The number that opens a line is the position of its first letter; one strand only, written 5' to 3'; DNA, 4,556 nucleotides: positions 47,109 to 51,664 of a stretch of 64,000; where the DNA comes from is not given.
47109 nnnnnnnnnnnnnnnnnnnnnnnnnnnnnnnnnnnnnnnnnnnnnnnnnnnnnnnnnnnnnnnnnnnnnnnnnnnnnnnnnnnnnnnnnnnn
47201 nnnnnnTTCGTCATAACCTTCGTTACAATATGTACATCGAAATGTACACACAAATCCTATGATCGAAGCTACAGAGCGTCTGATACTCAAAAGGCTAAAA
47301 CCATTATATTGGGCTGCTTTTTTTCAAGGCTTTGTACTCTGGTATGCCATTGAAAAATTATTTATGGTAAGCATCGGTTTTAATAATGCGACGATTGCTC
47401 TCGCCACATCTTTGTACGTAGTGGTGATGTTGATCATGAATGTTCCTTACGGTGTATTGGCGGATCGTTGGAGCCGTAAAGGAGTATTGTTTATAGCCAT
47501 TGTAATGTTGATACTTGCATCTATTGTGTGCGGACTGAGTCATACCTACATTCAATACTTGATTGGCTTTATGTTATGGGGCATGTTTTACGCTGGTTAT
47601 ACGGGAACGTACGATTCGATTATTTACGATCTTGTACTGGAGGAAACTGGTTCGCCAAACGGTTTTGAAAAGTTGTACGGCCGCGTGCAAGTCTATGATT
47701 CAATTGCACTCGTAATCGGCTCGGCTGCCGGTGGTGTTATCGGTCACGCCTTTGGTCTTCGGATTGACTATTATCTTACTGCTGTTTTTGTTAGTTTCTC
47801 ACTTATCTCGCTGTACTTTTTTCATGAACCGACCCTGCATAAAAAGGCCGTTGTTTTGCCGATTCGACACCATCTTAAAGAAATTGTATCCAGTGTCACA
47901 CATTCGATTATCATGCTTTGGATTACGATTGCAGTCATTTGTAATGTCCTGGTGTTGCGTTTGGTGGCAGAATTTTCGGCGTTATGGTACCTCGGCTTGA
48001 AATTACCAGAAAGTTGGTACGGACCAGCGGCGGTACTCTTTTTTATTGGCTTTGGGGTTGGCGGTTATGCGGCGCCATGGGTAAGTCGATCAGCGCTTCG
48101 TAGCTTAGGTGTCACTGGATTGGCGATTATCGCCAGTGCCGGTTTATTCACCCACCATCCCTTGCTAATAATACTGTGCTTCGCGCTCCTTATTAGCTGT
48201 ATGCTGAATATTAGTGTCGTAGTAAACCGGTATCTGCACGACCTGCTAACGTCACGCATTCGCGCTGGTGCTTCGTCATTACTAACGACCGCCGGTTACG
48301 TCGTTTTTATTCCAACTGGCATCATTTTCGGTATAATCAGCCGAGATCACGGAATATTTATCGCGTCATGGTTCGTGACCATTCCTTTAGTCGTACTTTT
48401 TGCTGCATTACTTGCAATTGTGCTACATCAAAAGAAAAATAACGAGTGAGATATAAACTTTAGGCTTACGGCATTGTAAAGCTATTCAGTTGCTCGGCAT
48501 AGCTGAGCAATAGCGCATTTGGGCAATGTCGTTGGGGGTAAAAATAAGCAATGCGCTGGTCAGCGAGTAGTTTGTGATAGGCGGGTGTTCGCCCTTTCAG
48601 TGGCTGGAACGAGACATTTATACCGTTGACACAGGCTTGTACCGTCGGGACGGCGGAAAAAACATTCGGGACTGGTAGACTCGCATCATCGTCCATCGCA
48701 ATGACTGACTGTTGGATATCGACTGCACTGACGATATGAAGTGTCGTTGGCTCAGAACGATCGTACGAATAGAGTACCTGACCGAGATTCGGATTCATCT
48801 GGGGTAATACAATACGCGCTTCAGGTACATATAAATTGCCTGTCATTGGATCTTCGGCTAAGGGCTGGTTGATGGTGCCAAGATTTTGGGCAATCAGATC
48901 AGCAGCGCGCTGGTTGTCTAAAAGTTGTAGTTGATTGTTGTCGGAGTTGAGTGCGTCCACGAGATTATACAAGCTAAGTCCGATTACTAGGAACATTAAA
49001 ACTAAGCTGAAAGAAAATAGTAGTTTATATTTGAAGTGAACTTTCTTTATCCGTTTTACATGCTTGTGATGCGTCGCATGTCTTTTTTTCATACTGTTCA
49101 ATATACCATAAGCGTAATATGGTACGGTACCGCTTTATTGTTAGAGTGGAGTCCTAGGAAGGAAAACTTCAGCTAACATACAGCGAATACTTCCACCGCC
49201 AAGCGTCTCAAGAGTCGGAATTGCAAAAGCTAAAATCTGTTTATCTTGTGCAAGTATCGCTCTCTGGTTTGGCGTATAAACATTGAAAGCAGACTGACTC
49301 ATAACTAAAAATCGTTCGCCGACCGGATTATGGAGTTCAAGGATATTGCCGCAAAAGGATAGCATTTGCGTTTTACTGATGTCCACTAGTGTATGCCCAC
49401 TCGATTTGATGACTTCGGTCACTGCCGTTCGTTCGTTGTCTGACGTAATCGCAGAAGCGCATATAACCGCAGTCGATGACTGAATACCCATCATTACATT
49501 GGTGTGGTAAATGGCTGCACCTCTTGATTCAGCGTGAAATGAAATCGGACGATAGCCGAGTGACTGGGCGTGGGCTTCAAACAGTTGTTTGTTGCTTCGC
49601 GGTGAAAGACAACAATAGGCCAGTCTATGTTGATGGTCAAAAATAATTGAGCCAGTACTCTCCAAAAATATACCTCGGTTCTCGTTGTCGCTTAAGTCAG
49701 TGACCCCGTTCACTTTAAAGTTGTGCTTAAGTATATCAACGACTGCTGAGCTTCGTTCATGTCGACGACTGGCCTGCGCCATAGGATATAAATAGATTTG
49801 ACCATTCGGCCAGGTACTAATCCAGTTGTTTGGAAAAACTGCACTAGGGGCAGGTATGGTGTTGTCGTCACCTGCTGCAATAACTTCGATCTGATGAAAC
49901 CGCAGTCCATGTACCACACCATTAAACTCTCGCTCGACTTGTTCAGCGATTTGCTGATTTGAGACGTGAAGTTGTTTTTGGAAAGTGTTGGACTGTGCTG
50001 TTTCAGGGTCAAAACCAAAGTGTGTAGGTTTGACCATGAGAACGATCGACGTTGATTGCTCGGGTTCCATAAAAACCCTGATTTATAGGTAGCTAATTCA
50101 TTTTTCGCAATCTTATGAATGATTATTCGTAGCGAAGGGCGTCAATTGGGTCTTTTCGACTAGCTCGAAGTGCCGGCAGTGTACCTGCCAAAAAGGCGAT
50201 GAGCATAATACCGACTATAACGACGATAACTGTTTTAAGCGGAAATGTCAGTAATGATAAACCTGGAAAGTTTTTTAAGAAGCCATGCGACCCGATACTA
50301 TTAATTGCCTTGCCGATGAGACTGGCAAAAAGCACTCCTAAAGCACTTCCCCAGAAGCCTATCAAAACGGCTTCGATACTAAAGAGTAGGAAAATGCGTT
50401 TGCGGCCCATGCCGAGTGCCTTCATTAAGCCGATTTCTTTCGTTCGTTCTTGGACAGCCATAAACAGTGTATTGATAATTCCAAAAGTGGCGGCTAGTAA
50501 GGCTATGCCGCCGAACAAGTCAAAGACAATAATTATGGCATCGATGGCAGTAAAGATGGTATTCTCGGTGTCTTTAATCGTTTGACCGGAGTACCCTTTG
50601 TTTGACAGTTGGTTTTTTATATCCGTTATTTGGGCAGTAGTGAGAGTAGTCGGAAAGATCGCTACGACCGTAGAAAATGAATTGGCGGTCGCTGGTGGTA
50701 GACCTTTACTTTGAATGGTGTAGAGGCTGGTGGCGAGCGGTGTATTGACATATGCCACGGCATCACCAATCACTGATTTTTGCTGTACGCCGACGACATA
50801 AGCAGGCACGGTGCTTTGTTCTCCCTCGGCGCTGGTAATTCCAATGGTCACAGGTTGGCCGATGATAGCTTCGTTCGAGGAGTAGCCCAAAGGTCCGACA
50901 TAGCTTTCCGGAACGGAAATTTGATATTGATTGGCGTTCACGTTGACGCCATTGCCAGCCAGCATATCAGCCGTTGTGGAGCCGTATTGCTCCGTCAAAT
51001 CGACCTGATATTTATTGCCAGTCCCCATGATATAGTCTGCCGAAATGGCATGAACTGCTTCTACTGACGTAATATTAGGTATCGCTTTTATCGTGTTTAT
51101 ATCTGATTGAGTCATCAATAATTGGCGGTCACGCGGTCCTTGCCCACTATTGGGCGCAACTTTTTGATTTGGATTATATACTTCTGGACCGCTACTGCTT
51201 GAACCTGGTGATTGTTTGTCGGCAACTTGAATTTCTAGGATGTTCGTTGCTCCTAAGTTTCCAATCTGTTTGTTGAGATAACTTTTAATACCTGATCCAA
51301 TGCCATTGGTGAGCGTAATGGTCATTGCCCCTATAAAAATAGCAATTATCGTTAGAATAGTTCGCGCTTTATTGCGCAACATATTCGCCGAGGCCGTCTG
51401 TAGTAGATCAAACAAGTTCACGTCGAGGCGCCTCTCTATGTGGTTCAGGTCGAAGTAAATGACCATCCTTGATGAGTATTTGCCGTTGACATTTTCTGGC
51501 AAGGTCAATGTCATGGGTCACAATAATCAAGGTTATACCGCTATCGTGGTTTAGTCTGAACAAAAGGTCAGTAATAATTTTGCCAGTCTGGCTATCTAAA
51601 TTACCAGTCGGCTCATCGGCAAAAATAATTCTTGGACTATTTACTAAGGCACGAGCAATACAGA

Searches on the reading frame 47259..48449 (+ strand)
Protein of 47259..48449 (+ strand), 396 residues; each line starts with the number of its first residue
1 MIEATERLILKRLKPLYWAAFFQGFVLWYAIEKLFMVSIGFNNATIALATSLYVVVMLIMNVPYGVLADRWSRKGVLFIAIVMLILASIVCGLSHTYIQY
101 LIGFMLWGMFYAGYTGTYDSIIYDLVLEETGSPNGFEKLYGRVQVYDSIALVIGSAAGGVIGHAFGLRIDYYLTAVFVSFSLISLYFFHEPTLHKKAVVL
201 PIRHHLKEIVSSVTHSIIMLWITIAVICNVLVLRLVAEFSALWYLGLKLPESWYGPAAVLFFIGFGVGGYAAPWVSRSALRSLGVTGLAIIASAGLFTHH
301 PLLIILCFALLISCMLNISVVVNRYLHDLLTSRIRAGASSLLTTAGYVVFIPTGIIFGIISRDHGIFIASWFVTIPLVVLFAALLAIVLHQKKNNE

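Call 21: search_protein_families(library=pfam, proteins=[window:47259-48449:+], max_evalue=0.001)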
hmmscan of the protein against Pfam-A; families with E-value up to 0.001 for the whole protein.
window:47259-48449:+ (396 aa): 2 families
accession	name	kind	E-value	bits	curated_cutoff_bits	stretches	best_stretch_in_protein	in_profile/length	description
PF07690.21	MFS_1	-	4.4e-22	78.9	33.4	1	17-349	5-342/347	Major Facilitator Superfamily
PF00083.30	Sugar_tr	-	0.00022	20.7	22.3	1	44-115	46-120/452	Sugar (and other) transporter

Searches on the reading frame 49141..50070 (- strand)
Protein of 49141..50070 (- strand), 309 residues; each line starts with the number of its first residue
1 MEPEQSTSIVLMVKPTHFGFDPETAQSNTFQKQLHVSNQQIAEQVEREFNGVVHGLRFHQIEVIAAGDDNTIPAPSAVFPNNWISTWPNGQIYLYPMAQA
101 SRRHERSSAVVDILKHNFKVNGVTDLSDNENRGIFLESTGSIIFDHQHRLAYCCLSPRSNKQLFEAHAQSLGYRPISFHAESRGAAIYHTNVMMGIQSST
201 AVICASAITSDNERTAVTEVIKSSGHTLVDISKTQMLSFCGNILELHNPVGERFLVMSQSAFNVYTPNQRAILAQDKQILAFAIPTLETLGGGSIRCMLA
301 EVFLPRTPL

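Call 21: search_protein_families(library=pfam, proteins=[window:49141-50070:-], max_evalue=0.001)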
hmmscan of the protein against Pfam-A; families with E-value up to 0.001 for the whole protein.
window:49141-50070:- (309 aa): 1 family
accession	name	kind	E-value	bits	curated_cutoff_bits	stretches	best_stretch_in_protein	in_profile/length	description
PF19420.4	DDAH_eukar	-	7.4e-91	304.8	23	1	18-303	1-291/291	N,N dimethylarginine dimethylhydrolase, eukaryotic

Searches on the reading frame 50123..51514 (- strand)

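Call 21: search_protein_families(library=pfam, proteins=[window:50123-51514:-], max_evalue=0.001)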
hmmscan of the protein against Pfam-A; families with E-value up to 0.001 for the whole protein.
window:50123-51514:- (463 aa): 2 families
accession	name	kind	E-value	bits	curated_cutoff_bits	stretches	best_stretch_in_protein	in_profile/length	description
PF02687.27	FtsX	-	1.4e-20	74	25.5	1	334-456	3-120/120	FtsX-like permease C-terminal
PF12704.14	MacB_PCD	-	3.5e-10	41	27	1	52-267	1-180/207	MacB-like periplasmic core domain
